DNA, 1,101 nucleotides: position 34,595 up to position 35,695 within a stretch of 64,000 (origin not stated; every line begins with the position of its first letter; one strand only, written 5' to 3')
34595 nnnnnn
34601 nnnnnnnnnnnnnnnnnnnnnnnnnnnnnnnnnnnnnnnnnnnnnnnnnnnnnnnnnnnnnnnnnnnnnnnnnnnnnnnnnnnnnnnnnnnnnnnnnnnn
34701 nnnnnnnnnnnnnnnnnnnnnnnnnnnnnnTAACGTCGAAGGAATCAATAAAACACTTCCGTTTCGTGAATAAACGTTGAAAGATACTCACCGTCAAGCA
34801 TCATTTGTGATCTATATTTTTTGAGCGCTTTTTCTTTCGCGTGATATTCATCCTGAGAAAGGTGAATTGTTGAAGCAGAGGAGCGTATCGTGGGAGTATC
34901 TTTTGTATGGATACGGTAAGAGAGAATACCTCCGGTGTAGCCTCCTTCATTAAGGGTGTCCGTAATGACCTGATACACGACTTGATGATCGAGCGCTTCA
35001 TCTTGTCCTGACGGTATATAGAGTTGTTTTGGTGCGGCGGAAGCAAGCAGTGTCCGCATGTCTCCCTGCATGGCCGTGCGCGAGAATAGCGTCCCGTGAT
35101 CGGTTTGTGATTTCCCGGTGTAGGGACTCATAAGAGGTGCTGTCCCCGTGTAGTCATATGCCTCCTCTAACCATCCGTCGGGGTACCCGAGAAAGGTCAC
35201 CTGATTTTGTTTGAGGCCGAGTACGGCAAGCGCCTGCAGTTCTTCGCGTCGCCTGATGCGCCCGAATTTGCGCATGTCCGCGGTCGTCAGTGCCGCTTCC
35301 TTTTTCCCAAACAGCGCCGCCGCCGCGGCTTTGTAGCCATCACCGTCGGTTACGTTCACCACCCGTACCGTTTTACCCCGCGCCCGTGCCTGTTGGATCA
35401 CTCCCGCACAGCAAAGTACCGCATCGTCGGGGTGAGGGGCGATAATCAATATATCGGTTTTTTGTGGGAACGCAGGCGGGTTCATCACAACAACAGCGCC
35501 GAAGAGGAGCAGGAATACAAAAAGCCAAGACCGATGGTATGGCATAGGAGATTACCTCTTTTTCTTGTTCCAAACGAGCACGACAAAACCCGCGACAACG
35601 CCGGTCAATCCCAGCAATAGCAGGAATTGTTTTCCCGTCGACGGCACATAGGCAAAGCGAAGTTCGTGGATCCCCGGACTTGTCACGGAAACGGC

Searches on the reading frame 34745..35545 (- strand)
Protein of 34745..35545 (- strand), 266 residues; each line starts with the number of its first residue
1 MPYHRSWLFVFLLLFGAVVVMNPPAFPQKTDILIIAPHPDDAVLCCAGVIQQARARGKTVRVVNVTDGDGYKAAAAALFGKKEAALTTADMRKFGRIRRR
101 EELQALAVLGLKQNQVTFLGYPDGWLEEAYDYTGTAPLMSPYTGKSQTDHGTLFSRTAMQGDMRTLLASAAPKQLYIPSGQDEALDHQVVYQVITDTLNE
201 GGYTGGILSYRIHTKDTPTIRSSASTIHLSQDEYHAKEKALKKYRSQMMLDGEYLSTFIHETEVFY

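Call 12: search_protein_families(library=pfam, proteins=[window:34745-35545:-], max_evalue=0.001)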
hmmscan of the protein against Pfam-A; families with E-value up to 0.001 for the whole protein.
window:34745-35545:- (266 aa): 1 family
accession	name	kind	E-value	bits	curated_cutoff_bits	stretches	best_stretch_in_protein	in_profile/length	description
PF02585.22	PIG-L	-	4e-24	86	28.2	1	33-196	1-127/129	GlcNAc-PI de-N-acetylase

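Call 21: find_encoding_contigs(protein=window:34745-35545:-, flank=10000, max_places=5)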
Protein window:34745-35545:- (266 aa): 4 contigs read that carry it; 4 places shown.
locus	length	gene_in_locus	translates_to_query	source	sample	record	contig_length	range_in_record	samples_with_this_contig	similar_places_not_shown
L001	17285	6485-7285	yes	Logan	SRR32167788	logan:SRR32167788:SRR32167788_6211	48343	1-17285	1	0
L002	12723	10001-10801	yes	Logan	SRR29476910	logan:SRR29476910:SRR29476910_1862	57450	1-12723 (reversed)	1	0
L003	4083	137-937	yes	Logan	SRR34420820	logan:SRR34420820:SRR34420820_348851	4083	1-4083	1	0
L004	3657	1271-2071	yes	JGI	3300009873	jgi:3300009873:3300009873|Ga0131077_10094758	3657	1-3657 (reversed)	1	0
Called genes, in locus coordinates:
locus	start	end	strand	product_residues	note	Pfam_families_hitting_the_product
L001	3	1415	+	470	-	?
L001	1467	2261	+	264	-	-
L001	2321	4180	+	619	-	PF08305:NPCBM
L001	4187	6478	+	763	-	-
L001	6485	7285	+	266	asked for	PF02585:PIG-L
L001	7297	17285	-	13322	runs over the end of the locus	-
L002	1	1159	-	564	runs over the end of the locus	-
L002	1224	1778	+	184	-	PF00908:dTDP_sugar_isom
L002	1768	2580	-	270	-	PF00702:Hydrolase, PF12710:HAD (weak), PF13419:HAD_2, PF13242:Hydrolase_like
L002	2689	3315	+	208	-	-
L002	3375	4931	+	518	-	-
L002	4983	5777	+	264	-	-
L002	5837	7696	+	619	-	PF08305:NPCBM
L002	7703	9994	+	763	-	-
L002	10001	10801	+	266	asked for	PF02585:PIG-L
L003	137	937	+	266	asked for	PF02585:PIG-L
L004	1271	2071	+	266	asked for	PF02585:PIG-L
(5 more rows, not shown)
